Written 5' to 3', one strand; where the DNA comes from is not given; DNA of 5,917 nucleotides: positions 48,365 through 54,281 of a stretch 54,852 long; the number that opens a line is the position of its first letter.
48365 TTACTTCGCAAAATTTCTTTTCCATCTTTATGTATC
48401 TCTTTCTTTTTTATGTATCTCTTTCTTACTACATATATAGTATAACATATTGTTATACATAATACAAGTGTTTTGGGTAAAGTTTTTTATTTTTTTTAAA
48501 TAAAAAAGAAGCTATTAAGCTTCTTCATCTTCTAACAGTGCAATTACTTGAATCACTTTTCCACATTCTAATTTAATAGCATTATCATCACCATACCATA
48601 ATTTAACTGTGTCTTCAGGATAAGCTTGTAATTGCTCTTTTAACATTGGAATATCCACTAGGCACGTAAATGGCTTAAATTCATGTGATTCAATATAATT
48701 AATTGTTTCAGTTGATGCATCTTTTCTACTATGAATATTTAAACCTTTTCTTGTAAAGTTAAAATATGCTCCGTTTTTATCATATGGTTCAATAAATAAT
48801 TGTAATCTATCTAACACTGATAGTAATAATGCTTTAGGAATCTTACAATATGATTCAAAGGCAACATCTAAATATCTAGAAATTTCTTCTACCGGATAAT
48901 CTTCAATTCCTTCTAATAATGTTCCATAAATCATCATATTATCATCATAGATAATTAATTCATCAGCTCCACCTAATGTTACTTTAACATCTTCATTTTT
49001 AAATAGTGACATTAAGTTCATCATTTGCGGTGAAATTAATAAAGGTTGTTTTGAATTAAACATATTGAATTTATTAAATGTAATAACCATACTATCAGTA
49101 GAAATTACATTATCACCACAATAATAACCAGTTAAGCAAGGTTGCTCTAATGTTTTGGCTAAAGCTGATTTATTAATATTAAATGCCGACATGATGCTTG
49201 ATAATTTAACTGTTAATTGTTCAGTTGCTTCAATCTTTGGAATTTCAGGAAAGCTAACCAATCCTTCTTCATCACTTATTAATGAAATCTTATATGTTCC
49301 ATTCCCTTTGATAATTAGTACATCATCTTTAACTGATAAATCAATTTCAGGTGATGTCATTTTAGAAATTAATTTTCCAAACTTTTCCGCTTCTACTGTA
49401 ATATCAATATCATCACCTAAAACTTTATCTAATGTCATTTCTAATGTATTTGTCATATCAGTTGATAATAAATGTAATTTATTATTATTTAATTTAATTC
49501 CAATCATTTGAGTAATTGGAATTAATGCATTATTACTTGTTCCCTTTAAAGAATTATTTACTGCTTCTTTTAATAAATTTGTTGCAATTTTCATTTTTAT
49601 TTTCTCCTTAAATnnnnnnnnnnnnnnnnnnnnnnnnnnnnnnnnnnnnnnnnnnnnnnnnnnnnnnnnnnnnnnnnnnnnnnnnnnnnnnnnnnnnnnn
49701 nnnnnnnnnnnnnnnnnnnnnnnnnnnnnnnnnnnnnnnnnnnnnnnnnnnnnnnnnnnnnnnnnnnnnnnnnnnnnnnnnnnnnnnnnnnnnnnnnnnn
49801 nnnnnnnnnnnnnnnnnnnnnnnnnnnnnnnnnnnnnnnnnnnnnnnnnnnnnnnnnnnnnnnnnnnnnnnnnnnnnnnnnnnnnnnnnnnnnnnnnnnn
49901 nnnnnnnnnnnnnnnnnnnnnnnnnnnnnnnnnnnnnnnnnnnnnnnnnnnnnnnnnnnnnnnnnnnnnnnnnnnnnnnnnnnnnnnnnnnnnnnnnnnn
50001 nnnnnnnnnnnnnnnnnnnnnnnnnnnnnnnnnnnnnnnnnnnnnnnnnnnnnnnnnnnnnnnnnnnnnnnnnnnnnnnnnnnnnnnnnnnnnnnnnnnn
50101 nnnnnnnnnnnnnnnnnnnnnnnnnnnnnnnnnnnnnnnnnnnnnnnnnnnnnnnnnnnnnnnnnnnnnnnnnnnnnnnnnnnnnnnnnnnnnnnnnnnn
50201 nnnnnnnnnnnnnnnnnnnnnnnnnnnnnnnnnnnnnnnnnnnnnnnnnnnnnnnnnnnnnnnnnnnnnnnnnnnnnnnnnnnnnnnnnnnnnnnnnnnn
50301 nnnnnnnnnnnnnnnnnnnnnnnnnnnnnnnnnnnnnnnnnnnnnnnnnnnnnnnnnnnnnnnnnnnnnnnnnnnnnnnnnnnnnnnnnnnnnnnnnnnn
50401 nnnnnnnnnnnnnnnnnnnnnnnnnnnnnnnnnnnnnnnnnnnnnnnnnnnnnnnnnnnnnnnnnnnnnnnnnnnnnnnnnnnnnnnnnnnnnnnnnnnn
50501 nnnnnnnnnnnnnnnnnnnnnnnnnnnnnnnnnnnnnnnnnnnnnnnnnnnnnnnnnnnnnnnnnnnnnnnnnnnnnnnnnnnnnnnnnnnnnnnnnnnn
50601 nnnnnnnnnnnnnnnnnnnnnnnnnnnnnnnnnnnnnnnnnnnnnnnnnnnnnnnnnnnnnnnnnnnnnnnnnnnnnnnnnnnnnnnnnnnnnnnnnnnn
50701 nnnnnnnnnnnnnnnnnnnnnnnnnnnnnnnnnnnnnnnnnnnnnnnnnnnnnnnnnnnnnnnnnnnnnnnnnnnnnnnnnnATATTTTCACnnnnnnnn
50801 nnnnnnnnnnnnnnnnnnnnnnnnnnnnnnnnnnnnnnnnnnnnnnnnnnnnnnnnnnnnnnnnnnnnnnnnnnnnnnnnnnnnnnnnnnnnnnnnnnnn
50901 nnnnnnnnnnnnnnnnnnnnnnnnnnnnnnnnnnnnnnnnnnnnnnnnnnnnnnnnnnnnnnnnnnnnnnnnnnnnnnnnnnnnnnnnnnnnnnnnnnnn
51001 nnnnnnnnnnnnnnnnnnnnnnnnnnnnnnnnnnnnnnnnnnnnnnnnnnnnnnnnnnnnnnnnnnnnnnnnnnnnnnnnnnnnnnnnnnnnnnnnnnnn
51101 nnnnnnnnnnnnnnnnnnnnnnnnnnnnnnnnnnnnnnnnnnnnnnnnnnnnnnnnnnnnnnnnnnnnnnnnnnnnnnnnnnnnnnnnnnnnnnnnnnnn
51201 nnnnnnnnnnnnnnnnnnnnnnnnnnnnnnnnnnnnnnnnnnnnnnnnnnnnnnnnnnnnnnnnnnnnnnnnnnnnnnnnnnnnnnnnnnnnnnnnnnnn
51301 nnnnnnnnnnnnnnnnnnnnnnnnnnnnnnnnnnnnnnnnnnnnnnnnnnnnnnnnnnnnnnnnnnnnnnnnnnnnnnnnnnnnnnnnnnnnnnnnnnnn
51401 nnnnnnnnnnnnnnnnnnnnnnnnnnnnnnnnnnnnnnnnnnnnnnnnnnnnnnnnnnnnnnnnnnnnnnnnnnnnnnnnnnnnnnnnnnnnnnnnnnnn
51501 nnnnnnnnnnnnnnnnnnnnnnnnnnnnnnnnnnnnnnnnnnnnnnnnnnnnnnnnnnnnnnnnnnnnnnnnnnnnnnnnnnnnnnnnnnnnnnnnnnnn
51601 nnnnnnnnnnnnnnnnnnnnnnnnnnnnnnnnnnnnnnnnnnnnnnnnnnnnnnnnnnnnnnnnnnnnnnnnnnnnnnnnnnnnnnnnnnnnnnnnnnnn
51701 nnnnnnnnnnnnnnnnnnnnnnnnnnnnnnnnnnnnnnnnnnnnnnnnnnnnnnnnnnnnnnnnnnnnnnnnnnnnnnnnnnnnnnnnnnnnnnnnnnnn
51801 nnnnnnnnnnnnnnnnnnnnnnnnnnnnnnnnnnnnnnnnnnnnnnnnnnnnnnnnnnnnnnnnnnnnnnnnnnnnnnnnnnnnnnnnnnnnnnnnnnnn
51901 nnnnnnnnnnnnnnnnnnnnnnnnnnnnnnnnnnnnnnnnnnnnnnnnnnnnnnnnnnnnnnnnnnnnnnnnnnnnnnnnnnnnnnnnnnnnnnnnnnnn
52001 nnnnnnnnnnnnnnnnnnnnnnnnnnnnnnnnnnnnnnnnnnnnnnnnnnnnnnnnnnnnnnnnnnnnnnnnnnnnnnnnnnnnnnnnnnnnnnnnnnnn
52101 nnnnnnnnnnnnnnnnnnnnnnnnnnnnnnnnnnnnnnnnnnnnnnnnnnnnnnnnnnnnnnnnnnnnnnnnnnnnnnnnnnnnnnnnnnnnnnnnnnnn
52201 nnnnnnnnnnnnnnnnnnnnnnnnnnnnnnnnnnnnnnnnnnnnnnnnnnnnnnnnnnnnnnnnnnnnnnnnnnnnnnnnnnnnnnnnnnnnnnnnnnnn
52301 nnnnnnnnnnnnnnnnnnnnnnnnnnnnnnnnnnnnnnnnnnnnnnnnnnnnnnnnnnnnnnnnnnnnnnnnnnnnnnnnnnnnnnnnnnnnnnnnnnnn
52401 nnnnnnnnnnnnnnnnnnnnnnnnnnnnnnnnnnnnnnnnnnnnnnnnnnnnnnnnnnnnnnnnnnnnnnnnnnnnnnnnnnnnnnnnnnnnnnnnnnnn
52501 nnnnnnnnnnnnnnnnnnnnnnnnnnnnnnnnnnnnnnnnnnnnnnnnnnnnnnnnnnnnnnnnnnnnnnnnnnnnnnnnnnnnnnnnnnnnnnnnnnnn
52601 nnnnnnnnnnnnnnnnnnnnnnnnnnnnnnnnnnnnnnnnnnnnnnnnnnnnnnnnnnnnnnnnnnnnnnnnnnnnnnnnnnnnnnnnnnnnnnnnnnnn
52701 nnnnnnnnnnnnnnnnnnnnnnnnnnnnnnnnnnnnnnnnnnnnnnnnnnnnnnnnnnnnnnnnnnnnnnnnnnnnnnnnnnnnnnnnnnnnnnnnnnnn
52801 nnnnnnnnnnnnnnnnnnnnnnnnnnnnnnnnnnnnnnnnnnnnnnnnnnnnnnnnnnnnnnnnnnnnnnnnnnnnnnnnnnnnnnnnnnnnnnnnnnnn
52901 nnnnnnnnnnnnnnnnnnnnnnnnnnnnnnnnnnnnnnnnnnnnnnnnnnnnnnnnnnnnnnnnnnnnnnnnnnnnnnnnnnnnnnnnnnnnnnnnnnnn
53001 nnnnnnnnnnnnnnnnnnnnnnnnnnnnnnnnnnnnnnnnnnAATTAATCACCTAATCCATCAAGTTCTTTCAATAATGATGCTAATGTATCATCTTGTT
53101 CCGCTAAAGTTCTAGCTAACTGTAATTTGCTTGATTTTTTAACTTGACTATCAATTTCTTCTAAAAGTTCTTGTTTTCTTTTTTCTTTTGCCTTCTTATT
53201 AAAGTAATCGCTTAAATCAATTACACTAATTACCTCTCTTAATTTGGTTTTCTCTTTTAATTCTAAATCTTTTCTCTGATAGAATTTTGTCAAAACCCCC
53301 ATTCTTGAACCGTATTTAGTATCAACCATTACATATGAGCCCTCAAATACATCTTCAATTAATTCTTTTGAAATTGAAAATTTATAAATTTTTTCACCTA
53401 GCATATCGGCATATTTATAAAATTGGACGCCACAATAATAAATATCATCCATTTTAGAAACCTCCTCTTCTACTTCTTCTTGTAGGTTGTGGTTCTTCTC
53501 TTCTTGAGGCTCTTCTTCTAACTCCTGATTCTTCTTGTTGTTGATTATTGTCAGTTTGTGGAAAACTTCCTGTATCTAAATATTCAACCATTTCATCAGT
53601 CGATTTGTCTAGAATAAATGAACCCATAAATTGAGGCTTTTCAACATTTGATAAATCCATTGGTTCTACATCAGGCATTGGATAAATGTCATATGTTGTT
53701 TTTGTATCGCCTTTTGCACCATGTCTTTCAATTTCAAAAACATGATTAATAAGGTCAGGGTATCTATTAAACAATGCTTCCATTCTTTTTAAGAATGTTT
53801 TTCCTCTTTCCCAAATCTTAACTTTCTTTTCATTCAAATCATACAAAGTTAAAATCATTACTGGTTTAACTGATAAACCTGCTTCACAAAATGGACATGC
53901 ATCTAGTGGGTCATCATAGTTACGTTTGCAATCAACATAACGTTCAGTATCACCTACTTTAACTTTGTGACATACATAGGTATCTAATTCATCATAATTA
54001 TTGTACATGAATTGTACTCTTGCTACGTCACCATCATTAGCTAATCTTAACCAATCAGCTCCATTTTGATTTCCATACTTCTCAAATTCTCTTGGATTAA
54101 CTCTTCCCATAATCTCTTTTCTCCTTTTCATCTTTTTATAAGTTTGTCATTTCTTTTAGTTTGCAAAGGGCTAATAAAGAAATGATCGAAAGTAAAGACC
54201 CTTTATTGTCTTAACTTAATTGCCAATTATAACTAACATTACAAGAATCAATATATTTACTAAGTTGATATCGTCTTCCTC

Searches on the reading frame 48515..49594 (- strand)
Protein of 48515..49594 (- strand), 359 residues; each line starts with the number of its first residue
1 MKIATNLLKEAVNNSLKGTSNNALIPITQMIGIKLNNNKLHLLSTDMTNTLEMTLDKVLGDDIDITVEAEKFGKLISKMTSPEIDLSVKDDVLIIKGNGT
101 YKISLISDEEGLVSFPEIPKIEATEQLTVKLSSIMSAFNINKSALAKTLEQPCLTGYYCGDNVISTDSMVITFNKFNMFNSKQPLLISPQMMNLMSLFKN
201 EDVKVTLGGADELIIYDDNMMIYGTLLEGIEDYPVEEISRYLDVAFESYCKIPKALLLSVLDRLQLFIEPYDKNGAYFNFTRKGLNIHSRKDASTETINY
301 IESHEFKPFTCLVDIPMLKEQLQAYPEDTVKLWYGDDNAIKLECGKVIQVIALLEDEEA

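Call 16: search_protein_families(library=pfam, proteins=[window:48515-49594:-], max_evalue=0.001)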
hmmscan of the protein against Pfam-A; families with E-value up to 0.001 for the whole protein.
window:48515-49594:- (359 aa): 1 family
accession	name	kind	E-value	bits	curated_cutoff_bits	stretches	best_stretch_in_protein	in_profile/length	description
PF00712.24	DNA_pol3_beta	-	7.9e-08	32.9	24.4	1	2-108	4-113/120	DNA polymerase III beta subunit, N-terminal domain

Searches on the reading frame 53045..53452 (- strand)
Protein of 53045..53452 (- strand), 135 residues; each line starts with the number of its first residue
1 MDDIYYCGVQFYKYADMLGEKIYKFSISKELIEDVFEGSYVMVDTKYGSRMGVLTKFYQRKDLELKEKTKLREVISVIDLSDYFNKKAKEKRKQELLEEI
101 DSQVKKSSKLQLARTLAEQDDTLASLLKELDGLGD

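Call 33: search_protein_families(library=phrogs, proteins=[window:53045-53452:-], max_evalue=0.001)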
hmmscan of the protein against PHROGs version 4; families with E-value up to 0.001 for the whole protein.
window:53045-53452:- (135 aa): 1 family
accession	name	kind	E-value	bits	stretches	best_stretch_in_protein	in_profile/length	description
phrog_3489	-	unknown function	4e-11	44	1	9-131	8-123/125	-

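Call 55: search_protein_families(library=pfam, proteins=[window:53045-53452:-], max_evalue=0.01)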
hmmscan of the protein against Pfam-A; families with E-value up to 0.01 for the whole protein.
window:53045-53452:- (135 aa): 1 family
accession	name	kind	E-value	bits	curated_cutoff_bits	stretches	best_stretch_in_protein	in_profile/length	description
PF17764.6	PriA_3primeBD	-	0.00055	20.2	22.7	1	20-87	9-71/96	3'DNA-binding domain (3'BD)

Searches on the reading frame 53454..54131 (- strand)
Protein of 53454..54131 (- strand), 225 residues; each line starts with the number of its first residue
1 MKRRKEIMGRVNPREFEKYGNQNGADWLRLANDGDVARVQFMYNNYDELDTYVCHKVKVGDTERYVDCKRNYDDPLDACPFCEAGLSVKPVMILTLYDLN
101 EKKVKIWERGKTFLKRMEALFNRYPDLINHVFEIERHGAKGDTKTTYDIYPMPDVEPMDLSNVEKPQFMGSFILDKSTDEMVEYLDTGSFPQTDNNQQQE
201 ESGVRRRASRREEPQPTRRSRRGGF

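Call 15: search_protein_families(library=phrogs, proteins=[window:53454-54131:-], max_evalue=0.01)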
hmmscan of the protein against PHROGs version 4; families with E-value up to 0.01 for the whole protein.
window:53454-54131:- (225 aa): 2 families
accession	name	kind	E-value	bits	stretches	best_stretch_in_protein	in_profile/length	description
phrog_14578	-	DNA, RNA and nucleotide metabolism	1.5e-48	166.4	1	19-205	10-201/206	single strand DNA binding protein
phrog_9721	-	DNA, RNA and nucleotide metabolism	0.0025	18.8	0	106-204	133-228/246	single strand DNA binding protein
